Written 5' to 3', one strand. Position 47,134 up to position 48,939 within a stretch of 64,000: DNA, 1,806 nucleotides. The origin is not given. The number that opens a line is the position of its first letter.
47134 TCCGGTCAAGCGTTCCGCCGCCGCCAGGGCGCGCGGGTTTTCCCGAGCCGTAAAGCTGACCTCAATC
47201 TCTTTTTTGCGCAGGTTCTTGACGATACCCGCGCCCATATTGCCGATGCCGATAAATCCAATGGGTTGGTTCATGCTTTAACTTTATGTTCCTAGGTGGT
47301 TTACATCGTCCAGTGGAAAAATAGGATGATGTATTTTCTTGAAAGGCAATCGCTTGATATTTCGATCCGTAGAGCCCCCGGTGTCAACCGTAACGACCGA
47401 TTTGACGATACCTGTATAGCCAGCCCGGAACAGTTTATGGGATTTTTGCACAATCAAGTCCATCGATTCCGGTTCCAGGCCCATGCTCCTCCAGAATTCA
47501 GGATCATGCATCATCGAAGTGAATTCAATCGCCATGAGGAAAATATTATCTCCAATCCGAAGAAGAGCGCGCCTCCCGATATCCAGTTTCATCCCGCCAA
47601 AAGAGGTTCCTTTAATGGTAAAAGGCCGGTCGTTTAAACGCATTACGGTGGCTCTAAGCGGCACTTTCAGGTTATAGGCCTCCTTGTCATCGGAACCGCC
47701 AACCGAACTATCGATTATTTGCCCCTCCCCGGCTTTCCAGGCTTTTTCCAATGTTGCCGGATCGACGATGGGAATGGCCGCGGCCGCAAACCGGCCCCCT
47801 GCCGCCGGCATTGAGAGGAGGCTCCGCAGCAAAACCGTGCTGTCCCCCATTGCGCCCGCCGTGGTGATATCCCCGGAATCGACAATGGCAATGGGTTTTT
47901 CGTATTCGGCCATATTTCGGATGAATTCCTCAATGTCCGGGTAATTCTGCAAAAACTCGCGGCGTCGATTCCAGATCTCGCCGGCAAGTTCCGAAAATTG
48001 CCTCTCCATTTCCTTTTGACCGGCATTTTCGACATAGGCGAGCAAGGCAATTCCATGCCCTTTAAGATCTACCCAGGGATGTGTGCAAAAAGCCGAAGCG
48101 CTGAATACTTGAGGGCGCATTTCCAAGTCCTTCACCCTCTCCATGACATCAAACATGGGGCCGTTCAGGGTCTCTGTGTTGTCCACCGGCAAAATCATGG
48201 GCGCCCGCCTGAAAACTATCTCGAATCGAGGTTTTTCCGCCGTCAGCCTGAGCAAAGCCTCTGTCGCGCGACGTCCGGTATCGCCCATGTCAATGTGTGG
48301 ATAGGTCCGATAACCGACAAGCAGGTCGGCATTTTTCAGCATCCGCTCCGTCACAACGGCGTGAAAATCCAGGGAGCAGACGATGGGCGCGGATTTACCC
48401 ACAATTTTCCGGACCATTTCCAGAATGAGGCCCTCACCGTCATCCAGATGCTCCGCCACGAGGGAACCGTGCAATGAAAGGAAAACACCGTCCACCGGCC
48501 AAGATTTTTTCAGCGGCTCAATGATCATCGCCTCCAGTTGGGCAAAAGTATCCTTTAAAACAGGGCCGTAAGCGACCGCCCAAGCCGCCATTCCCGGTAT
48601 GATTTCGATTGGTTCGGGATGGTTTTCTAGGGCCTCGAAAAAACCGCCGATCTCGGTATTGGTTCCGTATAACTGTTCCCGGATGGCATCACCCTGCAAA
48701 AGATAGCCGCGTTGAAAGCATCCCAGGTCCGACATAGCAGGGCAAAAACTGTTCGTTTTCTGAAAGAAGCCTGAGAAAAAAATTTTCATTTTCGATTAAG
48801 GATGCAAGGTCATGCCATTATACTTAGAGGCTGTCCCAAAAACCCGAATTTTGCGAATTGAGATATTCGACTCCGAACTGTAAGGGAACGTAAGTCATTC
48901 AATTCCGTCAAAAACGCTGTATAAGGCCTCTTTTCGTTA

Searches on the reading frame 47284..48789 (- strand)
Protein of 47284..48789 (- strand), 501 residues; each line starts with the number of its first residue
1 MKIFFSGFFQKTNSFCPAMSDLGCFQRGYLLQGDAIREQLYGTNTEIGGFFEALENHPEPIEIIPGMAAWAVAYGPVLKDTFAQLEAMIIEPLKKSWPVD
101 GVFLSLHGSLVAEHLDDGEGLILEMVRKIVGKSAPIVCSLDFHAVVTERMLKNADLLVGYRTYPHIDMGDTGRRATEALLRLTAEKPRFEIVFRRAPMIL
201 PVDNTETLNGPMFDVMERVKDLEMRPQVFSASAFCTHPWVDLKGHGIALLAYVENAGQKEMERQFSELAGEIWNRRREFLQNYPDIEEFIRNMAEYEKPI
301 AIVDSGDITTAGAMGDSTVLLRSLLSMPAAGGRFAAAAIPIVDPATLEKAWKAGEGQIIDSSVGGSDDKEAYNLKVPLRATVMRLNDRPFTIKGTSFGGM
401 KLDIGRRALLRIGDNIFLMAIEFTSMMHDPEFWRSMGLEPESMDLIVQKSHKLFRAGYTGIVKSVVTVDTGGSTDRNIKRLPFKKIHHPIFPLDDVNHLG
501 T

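Call 49: search_protein_families(library=pfam, proteins=[window:47284-48789:-], max_evalue=0.001)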
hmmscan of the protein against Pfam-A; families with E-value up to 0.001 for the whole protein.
window:47284-48789:- (501 aa): 2 families
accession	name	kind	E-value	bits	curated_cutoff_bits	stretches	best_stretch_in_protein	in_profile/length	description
PF07364.17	DUF1485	-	8.3e-82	275.2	22.8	1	2-292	1-288/290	Metallopeptidase family M81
PF07171.17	MlrC_C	-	1.6e-38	133.2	27.2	1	302-485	1-178/178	MlrC C-terminus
